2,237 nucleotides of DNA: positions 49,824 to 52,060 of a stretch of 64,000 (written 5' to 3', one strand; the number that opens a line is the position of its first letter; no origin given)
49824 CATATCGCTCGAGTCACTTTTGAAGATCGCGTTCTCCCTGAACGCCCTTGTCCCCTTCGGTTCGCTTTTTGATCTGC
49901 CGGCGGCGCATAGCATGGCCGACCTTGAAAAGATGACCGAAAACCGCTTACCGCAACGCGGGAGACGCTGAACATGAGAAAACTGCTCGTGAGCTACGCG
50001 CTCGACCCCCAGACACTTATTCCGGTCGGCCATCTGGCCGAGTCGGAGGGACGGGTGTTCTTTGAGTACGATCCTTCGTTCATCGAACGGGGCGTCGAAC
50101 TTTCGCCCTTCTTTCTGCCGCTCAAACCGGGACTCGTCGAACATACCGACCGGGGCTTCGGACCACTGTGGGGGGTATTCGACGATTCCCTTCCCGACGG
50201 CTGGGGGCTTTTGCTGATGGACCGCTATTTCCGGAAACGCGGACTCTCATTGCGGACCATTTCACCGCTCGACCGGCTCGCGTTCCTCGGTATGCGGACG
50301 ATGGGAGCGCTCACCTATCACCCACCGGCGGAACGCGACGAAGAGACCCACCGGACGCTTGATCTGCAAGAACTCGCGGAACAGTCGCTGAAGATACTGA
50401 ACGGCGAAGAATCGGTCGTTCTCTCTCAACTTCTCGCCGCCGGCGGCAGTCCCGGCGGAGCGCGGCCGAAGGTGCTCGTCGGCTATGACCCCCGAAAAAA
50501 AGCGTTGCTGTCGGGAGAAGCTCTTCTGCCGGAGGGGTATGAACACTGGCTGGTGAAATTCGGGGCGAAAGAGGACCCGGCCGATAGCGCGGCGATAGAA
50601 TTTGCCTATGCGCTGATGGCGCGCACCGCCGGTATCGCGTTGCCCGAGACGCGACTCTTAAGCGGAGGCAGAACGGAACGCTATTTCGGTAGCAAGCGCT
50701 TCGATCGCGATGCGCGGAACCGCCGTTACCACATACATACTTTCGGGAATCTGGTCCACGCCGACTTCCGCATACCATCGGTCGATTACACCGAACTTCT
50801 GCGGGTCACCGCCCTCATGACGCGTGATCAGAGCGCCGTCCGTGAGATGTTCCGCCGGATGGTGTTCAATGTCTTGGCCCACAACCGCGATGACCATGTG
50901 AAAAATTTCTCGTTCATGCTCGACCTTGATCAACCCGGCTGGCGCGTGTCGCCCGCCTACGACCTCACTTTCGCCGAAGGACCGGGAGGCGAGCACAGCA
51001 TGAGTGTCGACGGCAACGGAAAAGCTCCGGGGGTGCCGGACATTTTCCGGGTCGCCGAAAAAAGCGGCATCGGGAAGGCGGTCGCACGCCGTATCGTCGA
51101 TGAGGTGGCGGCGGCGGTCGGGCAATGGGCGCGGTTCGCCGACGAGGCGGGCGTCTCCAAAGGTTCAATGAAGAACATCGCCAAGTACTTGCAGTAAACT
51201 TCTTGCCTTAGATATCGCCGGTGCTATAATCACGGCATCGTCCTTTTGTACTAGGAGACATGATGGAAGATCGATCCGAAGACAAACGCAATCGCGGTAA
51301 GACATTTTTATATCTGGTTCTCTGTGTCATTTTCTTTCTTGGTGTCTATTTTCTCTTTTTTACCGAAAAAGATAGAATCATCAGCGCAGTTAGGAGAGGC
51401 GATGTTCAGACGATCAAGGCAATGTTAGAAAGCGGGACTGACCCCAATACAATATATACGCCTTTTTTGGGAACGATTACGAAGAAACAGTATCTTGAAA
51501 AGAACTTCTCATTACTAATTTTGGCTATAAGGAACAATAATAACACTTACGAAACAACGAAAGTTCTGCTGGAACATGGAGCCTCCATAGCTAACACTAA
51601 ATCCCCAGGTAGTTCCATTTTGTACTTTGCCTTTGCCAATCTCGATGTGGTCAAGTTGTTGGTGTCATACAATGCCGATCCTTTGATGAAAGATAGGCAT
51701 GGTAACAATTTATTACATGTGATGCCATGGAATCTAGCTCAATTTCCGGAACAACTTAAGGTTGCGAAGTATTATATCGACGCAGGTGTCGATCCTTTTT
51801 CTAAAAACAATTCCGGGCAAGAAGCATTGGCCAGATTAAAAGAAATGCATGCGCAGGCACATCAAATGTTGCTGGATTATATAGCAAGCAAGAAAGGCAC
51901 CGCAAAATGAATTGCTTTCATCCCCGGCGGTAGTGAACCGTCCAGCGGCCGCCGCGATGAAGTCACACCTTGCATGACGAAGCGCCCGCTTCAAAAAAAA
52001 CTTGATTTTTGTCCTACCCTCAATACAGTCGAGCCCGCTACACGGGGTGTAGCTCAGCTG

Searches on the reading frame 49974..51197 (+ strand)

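Call 76: search_protein_families(library=pfam, proteins=[window:49974-51197:+], max_evalue=0.001)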
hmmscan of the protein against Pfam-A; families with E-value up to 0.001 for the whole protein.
window:49974-51197:+ (407 aa): 2 families
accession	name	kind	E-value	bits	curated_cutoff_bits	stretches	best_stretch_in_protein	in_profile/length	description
PF07804.18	HipA_C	-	1.2e-48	166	30.5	1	159-385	2-213/213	HipA-like C-terminal domain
PF13657.11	Couple_hipA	-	4.2e-14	53.3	22.5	1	17-115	9-98/99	HipA N-terminal domain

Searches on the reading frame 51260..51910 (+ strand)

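Call 76: search_protein_families(library=pfam, proteins=[window:51260-51910:+], max_evalue=0.001)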
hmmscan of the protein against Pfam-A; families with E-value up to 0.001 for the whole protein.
window:51260-51910:+ (216 aa): 5 families
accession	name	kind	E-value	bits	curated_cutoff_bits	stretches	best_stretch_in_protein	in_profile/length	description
PF00023.36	Ank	-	2.2e-11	43.8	21.1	0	83-110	3-28/33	Ankyrin repeat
PF12796.13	Ank_2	-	4.3e-11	43.6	27.3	1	42-145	3-90/90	Ankyrin repeats (3 copies)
PF13637.12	Ank_4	-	2.8e-10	40.6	22.7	0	125-153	7-35/50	Ankyrin repeats (many copies)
PF13606.12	Ank_3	-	6.1e-06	26.6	22.3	0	82-110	2-28/30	Ankyrin repeat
PF13857.12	Ank_5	-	8.5e-05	23.3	27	0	103-153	1-54/56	Ankyrin repeats (many copies)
